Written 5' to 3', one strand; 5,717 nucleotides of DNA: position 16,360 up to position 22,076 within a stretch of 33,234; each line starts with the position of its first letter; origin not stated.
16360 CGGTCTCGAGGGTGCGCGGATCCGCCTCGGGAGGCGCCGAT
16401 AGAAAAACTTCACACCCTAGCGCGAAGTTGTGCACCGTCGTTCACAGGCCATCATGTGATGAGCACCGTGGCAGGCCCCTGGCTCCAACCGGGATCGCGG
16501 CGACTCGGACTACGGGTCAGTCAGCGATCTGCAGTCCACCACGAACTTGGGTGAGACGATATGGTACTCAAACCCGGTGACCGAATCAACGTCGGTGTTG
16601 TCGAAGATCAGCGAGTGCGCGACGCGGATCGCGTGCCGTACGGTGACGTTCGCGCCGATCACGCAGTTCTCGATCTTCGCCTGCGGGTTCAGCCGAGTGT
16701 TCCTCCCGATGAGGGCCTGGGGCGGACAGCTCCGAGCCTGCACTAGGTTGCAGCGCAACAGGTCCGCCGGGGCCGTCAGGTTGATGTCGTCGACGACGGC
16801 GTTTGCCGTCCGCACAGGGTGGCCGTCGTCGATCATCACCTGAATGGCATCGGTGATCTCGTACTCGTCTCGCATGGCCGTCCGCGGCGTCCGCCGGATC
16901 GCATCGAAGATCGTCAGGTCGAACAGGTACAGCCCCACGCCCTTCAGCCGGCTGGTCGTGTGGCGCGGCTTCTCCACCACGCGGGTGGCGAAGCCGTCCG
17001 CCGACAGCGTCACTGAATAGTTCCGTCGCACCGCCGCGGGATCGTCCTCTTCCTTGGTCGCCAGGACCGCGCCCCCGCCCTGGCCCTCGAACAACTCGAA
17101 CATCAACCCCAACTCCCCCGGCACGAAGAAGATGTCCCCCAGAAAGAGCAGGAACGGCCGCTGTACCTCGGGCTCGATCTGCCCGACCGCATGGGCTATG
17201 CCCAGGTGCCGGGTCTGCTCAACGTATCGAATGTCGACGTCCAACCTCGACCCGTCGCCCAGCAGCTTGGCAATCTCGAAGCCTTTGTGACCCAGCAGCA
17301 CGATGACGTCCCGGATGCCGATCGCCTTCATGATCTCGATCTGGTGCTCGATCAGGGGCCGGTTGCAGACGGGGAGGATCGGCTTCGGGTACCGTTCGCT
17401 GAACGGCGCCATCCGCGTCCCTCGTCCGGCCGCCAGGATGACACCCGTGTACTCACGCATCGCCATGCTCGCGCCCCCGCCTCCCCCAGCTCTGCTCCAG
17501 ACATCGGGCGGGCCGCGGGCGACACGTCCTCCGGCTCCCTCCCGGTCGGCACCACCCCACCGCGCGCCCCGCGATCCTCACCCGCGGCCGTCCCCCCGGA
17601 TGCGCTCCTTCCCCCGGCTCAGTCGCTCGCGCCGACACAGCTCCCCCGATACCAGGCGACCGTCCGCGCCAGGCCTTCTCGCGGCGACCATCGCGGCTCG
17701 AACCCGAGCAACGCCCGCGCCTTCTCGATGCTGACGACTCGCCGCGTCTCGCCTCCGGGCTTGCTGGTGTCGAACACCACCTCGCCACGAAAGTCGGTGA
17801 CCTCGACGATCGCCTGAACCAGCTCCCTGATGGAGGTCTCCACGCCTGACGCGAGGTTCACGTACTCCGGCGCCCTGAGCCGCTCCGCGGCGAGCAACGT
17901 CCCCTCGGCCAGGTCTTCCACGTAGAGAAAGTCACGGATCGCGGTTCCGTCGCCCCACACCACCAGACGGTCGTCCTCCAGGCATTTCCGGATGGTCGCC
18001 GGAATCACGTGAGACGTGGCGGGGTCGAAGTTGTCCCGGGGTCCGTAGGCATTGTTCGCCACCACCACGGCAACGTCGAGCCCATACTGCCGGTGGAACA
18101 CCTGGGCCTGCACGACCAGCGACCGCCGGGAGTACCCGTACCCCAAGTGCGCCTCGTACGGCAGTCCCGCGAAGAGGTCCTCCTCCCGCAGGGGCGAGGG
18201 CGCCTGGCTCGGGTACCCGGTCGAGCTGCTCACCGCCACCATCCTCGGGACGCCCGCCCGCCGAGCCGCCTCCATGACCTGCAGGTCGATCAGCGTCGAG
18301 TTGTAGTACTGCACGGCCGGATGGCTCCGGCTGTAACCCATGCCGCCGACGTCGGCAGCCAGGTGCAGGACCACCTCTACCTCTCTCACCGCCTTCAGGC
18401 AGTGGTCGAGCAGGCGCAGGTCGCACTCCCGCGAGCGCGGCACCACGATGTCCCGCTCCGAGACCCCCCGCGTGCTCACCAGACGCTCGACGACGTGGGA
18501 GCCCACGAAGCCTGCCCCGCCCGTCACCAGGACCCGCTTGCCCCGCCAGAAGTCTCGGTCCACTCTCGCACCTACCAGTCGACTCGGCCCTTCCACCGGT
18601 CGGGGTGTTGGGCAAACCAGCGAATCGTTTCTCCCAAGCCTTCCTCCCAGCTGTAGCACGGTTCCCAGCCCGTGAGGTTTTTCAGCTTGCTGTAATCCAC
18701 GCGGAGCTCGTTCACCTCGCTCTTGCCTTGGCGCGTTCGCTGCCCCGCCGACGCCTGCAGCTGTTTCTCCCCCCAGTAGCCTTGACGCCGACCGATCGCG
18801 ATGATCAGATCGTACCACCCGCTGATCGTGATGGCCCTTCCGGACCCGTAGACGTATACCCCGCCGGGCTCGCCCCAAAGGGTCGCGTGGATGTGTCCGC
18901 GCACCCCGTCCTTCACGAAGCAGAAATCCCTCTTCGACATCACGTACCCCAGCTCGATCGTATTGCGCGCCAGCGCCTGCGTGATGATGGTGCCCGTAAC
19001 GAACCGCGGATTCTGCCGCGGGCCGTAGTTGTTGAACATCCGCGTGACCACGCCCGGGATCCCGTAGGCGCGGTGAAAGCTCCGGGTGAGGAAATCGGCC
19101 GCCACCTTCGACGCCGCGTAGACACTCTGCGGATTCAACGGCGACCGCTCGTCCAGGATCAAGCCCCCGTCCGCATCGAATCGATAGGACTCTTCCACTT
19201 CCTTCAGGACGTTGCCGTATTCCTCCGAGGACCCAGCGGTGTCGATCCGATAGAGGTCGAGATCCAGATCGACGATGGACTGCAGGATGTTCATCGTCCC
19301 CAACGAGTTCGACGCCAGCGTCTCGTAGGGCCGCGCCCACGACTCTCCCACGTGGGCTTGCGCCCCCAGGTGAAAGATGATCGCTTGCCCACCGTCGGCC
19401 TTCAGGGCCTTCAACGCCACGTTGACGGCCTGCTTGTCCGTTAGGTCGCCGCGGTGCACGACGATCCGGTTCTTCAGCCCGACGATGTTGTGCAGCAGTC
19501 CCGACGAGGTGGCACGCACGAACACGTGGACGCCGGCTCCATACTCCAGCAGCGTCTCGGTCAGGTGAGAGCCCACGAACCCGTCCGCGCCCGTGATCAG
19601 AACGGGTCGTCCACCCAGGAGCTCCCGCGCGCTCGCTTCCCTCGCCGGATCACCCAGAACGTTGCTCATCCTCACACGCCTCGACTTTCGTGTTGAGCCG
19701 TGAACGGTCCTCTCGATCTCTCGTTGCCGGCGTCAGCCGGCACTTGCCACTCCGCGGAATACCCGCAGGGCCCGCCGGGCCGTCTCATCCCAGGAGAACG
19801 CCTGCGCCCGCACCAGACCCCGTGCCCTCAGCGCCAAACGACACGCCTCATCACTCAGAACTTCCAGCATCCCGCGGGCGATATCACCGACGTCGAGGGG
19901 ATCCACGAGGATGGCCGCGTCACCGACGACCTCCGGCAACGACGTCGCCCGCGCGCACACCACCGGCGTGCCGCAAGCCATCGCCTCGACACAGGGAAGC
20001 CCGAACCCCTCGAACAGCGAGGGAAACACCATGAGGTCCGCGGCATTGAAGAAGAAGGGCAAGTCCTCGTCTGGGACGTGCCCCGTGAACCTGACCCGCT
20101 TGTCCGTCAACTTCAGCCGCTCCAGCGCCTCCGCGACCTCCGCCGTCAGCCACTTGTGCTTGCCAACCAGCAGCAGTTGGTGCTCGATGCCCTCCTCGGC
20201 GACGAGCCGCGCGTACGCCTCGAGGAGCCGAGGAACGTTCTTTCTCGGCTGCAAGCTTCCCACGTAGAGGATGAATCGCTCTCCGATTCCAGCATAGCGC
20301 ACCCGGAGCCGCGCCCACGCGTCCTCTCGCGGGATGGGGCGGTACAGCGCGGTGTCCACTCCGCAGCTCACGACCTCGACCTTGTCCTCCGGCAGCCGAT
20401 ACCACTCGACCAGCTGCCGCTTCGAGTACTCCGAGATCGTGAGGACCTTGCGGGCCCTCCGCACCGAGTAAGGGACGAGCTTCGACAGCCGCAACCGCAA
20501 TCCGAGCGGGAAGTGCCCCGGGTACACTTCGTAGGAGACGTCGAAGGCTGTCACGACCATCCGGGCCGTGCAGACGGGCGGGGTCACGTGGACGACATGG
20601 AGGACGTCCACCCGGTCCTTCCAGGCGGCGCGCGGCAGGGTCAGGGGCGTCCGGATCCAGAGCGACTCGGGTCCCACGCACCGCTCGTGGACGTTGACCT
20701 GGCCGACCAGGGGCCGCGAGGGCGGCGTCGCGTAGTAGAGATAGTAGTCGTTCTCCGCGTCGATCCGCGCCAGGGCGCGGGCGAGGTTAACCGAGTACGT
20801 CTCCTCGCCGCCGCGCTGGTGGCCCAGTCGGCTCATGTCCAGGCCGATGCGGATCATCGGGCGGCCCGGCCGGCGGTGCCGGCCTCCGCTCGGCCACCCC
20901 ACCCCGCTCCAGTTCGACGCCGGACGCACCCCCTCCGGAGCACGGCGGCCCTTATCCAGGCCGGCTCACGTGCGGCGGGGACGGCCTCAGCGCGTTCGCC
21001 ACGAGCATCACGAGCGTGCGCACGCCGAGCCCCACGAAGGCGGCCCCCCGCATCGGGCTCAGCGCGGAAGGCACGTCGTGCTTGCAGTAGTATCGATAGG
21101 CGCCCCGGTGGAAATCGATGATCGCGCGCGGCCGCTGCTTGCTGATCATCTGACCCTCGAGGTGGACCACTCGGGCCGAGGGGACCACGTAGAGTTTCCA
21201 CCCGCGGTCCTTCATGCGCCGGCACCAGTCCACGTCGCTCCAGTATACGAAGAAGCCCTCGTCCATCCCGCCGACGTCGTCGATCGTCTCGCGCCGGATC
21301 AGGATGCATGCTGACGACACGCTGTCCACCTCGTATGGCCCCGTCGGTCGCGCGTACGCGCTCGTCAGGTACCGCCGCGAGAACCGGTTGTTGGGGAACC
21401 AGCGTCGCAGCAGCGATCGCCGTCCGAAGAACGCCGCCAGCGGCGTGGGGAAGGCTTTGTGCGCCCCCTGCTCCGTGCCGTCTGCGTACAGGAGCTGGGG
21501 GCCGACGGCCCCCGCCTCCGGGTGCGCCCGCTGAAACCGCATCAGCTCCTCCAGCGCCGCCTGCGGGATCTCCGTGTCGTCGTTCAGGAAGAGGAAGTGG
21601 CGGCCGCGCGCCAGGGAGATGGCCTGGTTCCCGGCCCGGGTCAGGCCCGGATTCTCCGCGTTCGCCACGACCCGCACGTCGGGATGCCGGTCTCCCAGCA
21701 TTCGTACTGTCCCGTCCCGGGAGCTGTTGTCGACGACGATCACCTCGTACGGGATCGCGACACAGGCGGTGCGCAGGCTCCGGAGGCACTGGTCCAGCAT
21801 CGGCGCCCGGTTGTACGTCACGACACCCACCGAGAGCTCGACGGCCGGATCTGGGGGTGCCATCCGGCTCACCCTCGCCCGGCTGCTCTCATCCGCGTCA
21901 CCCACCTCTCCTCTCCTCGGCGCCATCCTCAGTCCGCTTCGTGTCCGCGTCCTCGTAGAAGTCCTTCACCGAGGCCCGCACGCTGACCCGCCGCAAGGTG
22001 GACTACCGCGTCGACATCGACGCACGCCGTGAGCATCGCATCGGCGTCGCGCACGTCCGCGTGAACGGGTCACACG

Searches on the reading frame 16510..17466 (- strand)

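Call 8: search_protein_families(library=pfam, proteins=[window:16510-17466:-], max_evalue=0.001)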
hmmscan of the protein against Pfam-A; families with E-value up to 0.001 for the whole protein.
window:16510-17466:- (318 aa): 5 families
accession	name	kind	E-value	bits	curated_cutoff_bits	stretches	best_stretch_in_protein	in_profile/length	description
PF00483.29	NTP_transferase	-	3.7e-29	102.5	21.2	1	8-218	2-216/245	Nucleotidyl transferase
PF12804.13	NTP_transf_3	-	7.9e-14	52.6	27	1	8-147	1-134/160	MobA-like NTP transferase domain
PF25084.1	LbH_EIF2B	-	3.2e-08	33.9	54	1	248-310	19-81/105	EIF2B subunit epsilon LbH domain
PF01128.25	IspD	-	4.8e-07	30.2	27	1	9-71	4-65/221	2-C-methyl-D-erythritol 4-phosphate cytidylyltransferase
PF00132.30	Hexapep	-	0.00036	20.5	27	1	252-277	3-29/36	Bacterial transferase hexapeptide (six repeats)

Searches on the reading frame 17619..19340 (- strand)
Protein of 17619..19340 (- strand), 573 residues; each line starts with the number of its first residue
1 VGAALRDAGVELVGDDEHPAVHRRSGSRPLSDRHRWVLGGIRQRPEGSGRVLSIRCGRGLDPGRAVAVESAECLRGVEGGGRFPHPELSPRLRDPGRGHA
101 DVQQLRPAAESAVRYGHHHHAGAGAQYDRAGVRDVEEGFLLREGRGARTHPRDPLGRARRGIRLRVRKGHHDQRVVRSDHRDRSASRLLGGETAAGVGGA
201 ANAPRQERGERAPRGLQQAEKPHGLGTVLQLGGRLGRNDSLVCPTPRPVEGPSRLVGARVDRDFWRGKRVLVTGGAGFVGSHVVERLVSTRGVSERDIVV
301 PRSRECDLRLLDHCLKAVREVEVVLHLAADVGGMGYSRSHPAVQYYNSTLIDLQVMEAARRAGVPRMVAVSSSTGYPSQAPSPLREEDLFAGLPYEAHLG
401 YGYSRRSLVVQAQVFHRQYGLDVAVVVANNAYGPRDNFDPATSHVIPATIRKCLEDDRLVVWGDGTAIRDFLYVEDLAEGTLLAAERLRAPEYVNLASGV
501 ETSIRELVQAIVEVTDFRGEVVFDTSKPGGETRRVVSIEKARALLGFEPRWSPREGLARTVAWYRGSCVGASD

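Call 8: search_protein_families(library=pfam, proteins=[window:17619-19340:-], max_evalue=0.001)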
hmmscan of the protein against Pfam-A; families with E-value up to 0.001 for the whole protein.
window:17619-19340:- (573 aa): 3 families
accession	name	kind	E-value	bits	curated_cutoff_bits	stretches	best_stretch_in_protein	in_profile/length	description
PF01370.27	Epimerase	-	4.5e-48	164.2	20.9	1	270-496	1-239/240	NAD dependent epimerase/dehydratase family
PF16363.11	GDP_Man_Dehyd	-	3e-28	99.7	27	1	307-559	63-331/332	GDP-mannose 4,6 dehydratase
PF01073.25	3Beta_HSD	-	1.3e-10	41.2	22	1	271-492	1-236/280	3-beta hydroxysteroid dehydrogenase/isomerase family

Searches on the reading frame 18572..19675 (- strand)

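Call 8: search_protein_families(library=pfam, proteins=[window:18572-19675:-], max_evalue=0.001)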
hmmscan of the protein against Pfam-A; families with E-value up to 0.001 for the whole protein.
window:18572-19675:- (367 aa): 8 families
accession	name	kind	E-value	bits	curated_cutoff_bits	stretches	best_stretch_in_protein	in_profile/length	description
PF16363.11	GDP_Man_Dehyd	-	4.2e-60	204.4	27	1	26-349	1-331/332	GDP-mannose 4,6 dehydratase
PF01370.27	Epimerase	-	9.8e-45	153.3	20.9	1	25-275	1-238/240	NAD dependent epimerase/dehydratase family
PF07993.18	NAD_binding_4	-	6e-10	39.1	20.1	1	27-213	1-204/258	Male sterility protein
PF01073.25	3Beta_HSD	-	5.1e-08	32.7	22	1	26-138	1-107/280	3-beta hydroxysteroid dehydrogenase/isomerase family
PF00106.31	adh_short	-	4.1e-07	30.1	26.6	0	25-97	3-77/195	short chain dehydrogenase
PF04321.23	RmlD_sub_bind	-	1.8e-06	27.7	27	1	25-199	3-138/287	RmlD substrate binding domain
PF02719.21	Polysacc_synt_2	-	2.5e-06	27.3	20.2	1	25-135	1-116/293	Polysaccharide biosynthesis protein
PF13460.12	NAD_binding_10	-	9e-05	22.8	27.2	1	29-108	1-73/184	NAD(P)H-binding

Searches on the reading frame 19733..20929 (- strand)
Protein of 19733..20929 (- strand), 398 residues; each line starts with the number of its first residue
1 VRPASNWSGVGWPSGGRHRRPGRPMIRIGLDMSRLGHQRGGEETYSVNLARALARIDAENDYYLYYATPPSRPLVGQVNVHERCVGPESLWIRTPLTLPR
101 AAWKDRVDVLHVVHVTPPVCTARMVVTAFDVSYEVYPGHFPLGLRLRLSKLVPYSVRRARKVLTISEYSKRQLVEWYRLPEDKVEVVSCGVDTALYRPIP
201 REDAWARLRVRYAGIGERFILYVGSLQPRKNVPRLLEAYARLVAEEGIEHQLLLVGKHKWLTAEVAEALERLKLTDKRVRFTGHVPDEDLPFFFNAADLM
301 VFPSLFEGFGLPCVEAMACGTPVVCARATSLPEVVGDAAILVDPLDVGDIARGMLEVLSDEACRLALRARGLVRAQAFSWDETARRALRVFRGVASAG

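Call 9: search_protein_families(library=pfam, proteins=[window:19733-20929:-], max_evalue=0.001)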
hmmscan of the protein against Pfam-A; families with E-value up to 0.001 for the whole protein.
window:19733-20929:- (398 aa): 5 families
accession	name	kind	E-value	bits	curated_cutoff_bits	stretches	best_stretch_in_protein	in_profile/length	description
PF00534.26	Glycos_transf_1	-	7.7e-35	120.4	26.4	1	217-367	15-165/172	Glycosyl transferases group 1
PF13692.12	Glyco_trans_1_4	-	1.7e-32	113.1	27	1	219-360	3-142/142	Glycosyl transferases group 1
PF13439.12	Glyco_transf_4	-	6.6e-15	56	28.5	1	40-194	2-169/170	Glycosyltransferase Family 4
PF20706.3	GT4-conflict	-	1.7e-12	47.5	26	1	212-337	192-322/385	Family 4 Glycosyltransferase in conflict systems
PF13524.12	Glyco_trans_1_2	-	1.6e-07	31.8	25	1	237-386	7-141/144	Glycosyl transferase-like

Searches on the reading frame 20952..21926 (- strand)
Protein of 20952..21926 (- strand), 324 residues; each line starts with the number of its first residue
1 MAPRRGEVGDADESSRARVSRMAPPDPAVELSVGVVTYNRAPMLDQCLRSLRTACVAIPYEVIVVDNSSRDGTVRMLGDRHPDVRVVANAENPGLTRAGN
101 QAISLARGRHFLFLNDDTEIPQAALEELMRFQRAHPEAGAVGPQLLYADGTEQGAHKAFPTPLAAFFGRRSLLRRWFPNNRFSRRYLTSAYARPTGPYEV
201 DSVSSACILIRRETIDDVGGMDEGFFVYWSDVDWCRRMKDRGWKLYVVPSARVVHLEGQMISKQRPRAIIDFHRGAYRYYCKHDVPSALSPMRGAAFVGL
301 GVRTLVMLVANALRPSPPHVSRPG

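Call 9: search_protein_families(library=pfam, proteins=[window:20952-21926:-], max_evalue=0.001)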
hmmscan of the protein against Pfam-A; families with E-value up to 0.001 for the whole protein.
window:20952-21926:- (324 aa): 3 families
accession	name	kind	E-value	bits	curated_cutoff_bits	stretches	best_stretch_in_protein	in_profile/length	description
PF00535.33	Glycos_transf_2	-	9.1e-26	91.2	23.3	1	32-176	1-132/168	Glycosyl transferase family 2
PF13641.12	Glyco_tranf_2_3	-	6.1e-18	66.1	27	1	31-259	3-215/230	Glycosyltransferase like family 2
PF13632.12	Glyco_trans_2_3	-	2.6e-06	27.8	27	1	111-256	2-123/198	Glycosyl transferase family group 2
